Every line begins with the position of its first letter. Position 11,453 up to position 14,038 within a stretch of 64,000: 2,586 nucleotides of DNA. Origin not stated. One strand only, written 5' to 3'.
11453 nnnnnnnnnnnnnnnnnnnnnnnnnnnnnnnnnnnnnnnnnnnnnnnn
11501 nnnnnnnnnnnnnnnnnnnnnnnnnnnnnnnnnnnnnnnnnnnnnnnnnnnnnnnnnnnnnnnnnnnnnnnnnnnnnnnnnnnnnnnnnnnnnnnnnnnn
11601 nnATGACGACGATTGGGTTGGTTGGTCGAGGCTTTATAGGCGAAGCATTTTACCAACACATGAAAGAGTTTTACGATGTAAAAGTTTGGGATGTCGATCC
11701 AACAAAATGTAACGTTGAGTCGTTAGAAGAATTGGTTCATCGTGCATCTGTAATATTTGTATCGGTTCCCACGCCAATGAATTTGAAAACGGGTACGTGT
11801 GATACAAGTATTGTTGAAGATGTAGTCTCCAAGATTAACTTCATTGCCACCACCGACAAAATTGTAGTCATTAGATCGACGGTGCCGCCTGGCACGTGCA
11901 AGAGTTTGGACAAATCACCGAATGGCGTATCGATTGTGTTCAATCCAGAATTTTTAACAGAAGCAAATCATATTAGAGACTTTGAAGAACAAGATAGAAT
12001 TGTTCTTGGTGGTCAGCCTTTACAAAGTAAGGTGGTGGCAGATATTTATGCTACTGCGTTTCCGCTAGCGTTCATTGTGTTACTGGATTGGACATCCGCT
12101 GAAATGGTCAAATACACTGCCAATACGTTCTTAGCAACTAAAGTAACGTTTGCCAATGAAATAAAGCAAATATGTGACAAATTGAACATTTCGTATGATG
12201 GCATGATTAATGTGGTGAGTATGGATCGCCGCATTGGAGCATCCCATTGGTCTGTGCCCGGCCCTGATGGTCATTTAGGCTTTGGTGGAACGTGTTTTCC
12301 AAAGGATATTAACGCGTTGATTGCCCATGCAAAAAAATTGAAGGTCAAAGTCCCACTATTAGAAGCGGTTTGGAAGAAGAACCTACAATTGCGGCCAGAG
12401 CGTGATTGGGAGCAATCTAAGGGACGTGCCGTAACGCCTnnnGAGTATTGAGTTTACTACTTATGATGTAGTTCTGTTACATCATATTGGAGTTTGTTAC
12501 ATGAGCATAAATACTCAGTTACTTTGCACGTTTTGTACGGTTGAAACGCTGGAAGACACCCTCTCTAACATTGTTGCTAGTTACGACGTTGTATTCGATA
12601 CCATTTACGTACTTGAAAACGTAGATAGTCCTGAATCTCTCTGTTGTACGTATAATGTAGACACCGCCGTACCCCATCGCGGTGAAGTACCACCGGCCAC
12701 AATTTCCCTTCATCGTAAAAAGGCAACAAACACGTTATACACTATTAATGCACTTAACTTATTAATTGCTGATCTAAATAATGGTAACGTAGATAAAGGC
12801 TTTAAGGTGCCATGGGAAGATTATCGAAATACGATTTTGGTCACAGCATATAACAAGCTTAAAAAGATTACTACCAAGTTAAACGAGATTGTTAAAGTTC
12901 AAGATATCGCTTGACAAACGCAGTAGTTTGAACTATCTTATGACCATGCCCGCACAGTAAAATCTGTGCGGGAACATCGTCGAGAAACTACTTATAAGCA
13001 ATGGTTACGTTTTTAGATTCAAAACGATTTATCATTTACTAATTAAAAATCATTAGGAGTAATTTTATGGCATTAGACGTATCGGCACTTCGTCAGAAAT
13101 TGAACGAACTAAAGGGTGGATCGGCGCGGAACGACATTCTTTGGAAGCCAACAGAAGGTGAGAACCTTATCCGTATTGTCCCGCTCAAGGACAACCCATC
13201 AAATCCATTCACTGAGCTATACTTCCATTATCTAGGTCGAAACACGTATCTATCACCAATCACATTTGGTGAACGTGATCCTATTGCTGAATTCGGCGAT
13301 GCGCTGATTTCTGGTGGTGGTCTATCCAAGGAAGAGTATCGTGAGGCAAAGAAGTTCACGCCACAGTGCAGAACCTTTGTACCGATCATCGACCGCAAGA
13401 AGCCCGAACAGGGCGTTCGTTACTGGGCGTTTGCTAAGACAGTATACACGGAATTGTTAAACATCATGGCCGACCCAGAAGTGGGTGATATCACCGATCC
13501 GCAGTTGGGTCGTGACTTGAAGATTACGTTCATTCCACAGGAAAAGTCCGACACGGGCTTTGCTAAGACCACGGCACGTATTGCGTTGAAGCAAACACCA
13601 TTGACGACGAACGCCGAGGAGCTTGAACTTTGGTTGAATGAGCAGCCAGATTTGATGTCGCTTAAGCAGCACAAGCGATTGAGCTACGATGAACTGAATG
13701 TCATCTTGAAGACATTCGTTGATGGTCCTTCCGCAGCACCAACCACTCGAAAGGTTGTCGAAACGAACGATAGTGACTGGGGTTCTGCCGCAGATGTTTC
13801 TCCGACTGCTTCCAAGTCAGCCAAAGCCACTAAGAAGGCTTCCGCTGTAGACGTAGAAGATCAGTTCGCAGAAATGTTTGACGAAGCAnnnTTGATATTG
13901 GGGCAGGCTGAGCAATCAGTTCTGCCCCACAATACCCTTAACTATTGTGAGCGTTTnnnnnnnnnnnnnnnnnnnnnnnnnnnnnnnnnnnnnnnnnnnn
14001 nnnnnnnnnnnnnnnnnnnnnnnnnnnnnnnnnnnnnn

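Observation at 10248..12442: Minimal diverged family-A polymerase-like gene coupled to a truncated UDP-glucose dehydrogenase-like gene, alongside a complete PolB replicase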

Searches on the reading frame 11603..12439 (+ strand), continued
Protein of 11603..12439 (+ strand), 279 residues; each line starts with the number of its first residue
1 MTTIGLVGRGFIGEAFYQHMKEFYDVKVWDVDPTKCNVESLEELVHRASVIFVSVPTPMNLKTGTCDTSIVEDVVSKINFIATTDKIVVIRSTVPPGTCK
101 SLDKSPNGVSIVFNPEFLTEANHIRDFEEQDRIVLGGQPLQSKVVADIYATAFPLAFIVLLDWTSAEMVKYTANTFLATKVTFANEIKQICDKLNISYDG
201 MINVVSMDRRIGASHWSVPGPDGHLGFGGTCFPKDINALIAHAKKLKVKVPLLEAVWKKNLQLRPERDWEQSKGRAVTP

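Call 58: search_protein_families(library=ncbifam, proteins=[window:11603-12439:+], max_evalue=0.001)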
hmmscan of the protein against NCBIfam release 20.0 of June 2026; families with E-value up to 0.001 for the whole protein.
window:11603-12439:+ (279 aa): 6 families
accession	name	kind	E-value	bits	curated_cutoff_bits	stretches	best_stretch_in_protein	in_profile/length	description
TIGR03026.1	NDP-sugDHase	subfamily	9.6e-60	202.5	189.8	1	40-262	69-295/413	nucleotide sugar dehydrogenase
NF041297.1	UDPGDh_AglM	equivalog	4.5e-37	128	670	1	44-267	71-303/429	UDP-glucose 6-dehydrogenase AglM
NF047673.2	TeichurnBiosyTuaD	equivalog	5.5e-37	127.9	700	1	41-263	71-293/439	UDP-glucose 6-dehydrogenase TuaD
NF011631.0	PRK15057.1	equivalog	2.5e-26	92.7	757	1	45-245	71-267/388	UDP-glucose 6-dehydrogenase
NF040825.1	UDPMaNacDH_Arch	equivalog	2.9e-15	56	750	1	38-245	66-272/418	UDP-N-acetyl-D-mannosamine dehydrogenase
NF008286.0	PRK11064.1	equivalog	1.8e-14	53.2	459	1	46-235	74-270/420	UDP-N-acetyl-D-mannosamine dehydrogenase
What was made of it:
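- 11603..12442 (+): Short (two-domain) nucleotide-sugar dehydrogenase homolog, 279 aa; accessory cargo gene. TIGR03026 scores 202.5 against a cutoff of 189.8, matching profile positions 69-295 of 413 (call 58).
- On UDP-glucose/GDP-mannose dehydrogenase family: TIGR03026 scores 202.5 against 189.8 (call 58).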

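Call 77: predict_structure(alignment_id=A2)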
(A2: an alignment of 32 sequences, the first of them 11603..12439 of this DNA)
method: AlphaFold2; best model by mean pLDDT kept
length: 279 residues; sequences in the alignment: 32
mean_pLDDT: 88.8   pTM: 0.82
mean pLDDT of the five models: 88.8, 86.2, 83.4, 82.1, 81.1
residues with pLDDT >= 90: 178; 70-90: 80; 50-70: 21; < 50: 0
segments of 3 or more residues with pLDDT < 50: none
pLDDT, mean of each block of 10 residues (from residue 1): 93 94 98 96 97 94 92 97 95 94 93 83 87 95 98 95 92 82 91 93 83 67 71 82 95 91 78 57
secondary structure, 60 per line:
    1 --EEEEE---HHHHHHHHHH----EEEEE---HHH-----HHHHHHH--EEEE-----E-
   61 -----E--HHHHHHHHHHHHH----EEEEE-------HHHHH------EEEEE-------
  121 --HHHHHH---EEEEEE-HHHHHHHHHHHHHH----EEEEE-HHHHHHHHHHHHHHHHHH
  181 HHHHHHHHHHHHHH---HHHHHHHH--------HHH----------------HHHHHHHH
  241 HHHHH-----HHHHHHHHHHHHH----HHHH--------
elements in order: E3-7 H11-20 E25-29 H41-47 E50-53 H69-81 E86-90 H98-102 E109-113 H123-128 E132-137 H139-152 E157-161 H163-194 H198-205 H233-245 H251-263 H268-271
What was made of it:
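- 11603..12442 (+): AF2 pLDDT is 88.8 (call 77).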

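Call 82: fold_search(model_id=the predicted structure, library=pdb)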
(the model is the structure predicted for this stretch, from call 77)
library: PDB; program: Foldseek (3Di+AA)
matches with E <= 10: 1703; with E <= 0.001: 561
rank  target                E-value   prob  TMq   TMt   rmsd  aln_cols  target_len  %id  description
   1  3gg2_A                6.7e-19  1.00  0.68  0.45  12.9       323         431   26  Crystal structure of UDP-glucose 6-dehydrogenase from Porphyromonas gingivalis bound to product UDP-glucuronate (released 2009-03-24)
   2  1mfz_A                7.6e-19  1.00  0.81  0.54   6.3       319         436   26  Partially refined 2.8 A Crystal structure of GDP-mannose dehydrogenase from P. aeruginosa (released 2003-05-06)
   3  3gg2_B                8.1e-19  1.00  0.66  0.44  12.8       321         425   26  Crystal structure of UDP-glucose 6-dehydrogenase from Porphyromonas gingivalis bound to product UDP-glucuronate (released 2009-03-24)
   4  3gg2_D                5.8e-18  1.00  0.66  0.44  12.7       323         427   25  Crystal structure of UDP-glucose 6-dehydrogenase from Porphyromonas gingivalis bound to product UDP-glucuronate (released 2009-03-24)
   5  2y0e_A                6.9e-18  1.00  0.66  0.41  11.9       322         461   26  BceC and the final step of UGDs reaction (released 2011-07-27)
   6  2y0e_C                6.9e-18  1.00  0.65  0.42  11.7       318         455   26  BceC and the final step of UGDs reaction (released 2011-07-27)
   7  2y0c_C                1.1e-17  1.00  0.66  0.42  11.6       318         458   26  BceC mutation Y10S (released 2011-07-27)
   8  3vtf                  1.1e-17  1.00  0.68  0.45  11.7       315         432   28  Structure of a UDP-glucose dehydrogenase from the hyperthermophilic archaeon Pyrobaculum islandicum (released 2012-09-19)
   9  3gg2_C                1.4e-17  1.00  0.64  0.44  12.7       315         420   25  Crystal structure of UDP-glucose 6-dehydrogenase from Porphyromonas gingivalis bound to product UDP-glucuronate (released 2009-03-24)
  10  2y0d_D                2.1e-17  1.00  0.63  0.40  12.9       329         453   26  BceC mutation Y10K (released 2011-07-27)
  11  2y0c_A                4.6e-17  1.00  0.66  0.41  11.8       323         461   26  BceC mutation Y10S (released 2011-07-27)
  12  2y0d_A                5.9e-17  1.00  0.63  0.41  11.8       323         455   25  BceC mutation Y10K (released 2011-07-27)
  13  2y0d_C                6.3e-17  1.00  0.64  0.41  12.5       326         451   25  BceC mutation Y10K (released 2011-07-27)
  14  2y0d_B                9.7e-17  1.00  0.64  0.41  12.5       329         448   25  BceC mutation Y10K (released 2011-07-27)
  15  2y0e_D                1.2e-16  1.00  0.63  0.40  11.9       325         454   26  BceC and the final step of UGDs reaction (released 2011-07-27)
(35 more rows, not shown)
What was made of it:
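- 11603..12442 (+): Foldseek to UGDH/GMD gives TMq 0.63-0.81 and TMt 0.40-0.54 (call 82).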

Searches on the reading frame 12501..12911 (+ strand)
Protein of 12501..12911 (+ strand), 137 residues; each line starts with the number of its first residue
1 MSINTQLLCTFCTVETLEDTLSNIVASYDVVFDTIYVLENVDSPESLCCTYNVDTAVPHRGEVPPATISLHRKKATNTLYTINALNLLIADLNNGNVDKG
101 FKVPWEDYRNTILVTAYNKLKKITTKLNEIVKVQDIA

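Call 3: search_protein_families(library=pfam, proteins=[window:12501-12911:+], max_evalue=1)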
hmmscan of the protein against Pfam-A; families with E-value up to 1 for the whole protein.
window:12501-12911:+ (137 aa): 0 families

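Call 4: search_protein_families(library=phrogs, proteins=[window:12501-12911:+], max_evalue=0.01)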
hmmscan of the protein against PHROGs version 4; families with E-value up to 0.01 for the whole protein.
window:12501-12911:+ (137 aa): 0 families

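Call 80: search_solved_structures(query=A3, max_evalue=10, show_alignments=1)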
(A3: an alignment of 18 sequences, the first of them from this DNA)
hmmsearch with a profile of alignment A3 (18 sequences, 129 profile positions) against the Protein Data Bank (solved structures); distinct sequences matched with E-value up to 10: 6.
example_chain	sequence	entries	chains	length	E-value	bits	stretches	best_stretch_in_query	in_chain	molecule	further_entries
6v3t_A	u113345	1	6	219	0.23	14.4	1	9-53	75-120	Dopamine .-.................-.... Protein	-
8cq2_A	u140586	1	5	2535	3.1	10.8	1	74-105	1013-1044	TcdA1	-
4o9y_A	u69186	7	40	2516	3.9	10.5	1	74-105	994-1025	TcdA1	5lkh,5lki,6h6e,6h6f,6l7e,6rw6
6sue_A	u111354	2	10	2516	3.9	10.5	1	74-105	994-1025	TcdA1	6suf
8cpz_A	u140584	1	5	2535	3.9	10.5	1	74-105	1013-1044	TcdA1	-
8cq0_A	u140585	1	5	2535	3.9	10.4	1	74-105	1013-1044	TcdA1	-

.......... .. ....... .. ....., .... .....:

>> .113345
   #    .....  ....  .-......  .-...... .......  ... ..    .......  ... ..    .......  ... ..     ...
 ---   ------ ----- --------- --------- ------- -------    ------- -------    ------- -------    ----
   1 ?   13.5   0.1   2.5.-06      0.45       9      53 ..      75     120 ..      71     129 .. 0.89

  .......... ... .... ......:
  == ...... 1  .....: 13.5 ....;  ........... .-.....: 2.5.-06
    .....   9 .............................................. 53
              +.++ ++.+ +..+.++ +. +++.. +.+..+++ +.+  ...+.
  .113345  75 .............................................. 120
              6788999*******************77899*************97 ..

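Call 81: search_protein_families(library=pfam, alignment_id=A3, max_evalue=1)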
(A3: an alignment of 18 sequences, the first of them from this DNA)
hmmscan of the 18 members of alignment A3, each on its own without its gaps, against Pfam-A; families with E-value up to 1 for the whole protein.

A. member 1, seq(137 aa): 0 families

B. families by the number of members that match (of 18 scanned): 14 families
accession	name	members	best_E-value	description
PF14292.12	SusE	4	0.00015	SusE outer membrane protein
PF18903.5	DUF5659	1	0.0013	Domain of unknown function (DUF5659)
PF08481.16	GBS_Bsp-like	1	0.01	GBS Bsp-like repeat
PF21691.2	LDL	1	0.023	Alpha-galactosyl binding lectin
PF15162.11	SCRE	1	0.061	Protein SPO16 homolog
PF12632.12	Vezatin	1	0.071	Mysoin-binding motif of peroxisomes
PF22705.2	C2-set_3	1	0.1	Butyrophilin subfamily 3 member A2-like, Ig-C domain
PF02007.24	MtrH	1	0.13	Tetrahydromethanopterin S-methyltransferase MtrH subunit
PF25397.1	DUF7887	1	0.14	Domain of unknown function (DUF7887)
PF25328.1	PH_MADD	1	0.17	MADD C-terminal PH-like domain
PF25051.1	WHD_MCM8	1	0.17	MCM8 winged helix domain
PF00536.37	SAM_1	1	0.18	SAM domain (Sterile alpha motif)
PF23491.1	bPH_8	1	0.19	SunI-like bacterial PH domain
PF14220.11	DUF4329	1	0.22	Domain of unknown function (DUF4329)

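Call 83: search_dna_similar(query=window:12501-12911:+, collection=phages, mode=protein, max_evalue=0.001, max_rows=40)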
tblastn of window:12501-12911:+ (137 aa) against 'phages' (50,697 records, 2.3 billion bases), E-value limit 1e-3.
Records with a match: 6; places in all: 6; records where one place covers at least 80% of the query: 6.
Best place of each record, by identity: <60% 6.
By first word of the organism name: Flavobacterium 4; uncultured 1; Microcystis 1.
By host as written in the record: Flavobacterium sp. LMO8 4; - 1; Microcystis elabens 1.
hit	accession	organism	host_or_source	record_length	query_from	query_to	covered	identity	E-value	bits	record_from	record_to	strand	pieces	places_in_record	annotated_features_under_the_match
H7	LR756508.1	uncultured phage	metagenomic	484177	2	133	96%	51.5%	2e-30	119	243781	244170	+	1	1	record has no annotation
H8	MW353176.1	Flavobacterium phage vB_FspM_immuto_3-5A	Flavobacterium sp. LMO8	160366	3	133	96%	41.2%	2e-17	82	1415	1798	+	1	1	hypothetical protein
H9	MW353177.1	Flavobacterium phage vB_FspM_immuto_13-6C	Flavobacterium sp. LMO8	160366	3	133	96%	41.2%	2e-17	82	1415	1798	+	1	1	hypothetical protein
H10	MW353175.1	Flavobacterium phage vB_FspM_immuto_2-6A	Flavobacterium sp. LMO8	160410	3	133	96%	41.2%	2e-17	82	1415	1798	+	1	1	hypothetical protein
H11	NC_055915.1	Flavobacterium phage vB_FspM_immuto_2-6A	Flavobacterium sp. LMO8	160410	3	133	96%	41.2%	2e-17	82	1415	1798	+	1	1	hypothetical protein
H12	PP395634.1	Microcystis phage Mel-JY01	Microcystis elabens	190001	3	133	96%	32.1%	2e-10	62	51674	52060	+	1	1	hypothetical protein (x2)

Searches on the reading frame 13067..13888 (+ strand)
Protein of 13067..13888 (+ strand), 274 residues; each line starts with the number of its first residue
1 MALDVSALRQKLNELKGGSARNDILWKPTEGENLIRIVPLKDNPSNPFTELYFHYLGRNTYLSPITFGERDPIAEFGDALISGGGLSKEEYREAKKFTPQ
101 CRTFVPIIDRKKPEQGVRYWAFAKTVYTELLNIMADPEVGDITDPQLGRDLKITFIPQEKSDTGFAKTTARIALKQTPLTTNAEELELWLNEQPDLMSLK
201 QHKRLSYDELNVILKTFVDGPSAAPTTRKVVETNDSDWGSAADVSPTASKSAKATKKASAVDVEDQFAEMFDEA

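Call 24: search_protein_families(library=pfam, proteins=[window:13067-13888:+], max_evalue=0.001)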
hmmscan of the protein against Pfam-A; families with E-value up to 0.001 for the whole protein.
window:13067-13888:+ (274 aa): 1 family
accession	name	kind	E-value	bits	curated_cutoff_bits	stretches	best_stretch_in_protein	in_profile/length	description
PF08804.16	gp32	-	1.2e-05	25.9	26.8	1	30-193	2-192/208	gp32 DNA binding protein like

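Call 55: search_protein_families(library=phrogs, proteins=[window:13067-13888:+], max_evalue=0.001)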
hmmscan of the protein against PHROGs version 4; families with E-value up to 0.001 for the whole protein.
window:13067-13888:+ (274 aa): 2 families
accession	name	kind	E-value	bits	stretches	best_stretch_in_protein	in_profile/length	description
phrog_1192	-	DNA, RNA and nucleotide metabolism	6.8e-18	66.2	1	1-262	1-272/326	single strand DNA binding protein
phrog_224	-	DNA, RNA and nucleotide metabolism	1.5e-13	52.3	1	4-264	13-306/318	single strand DNA binding protein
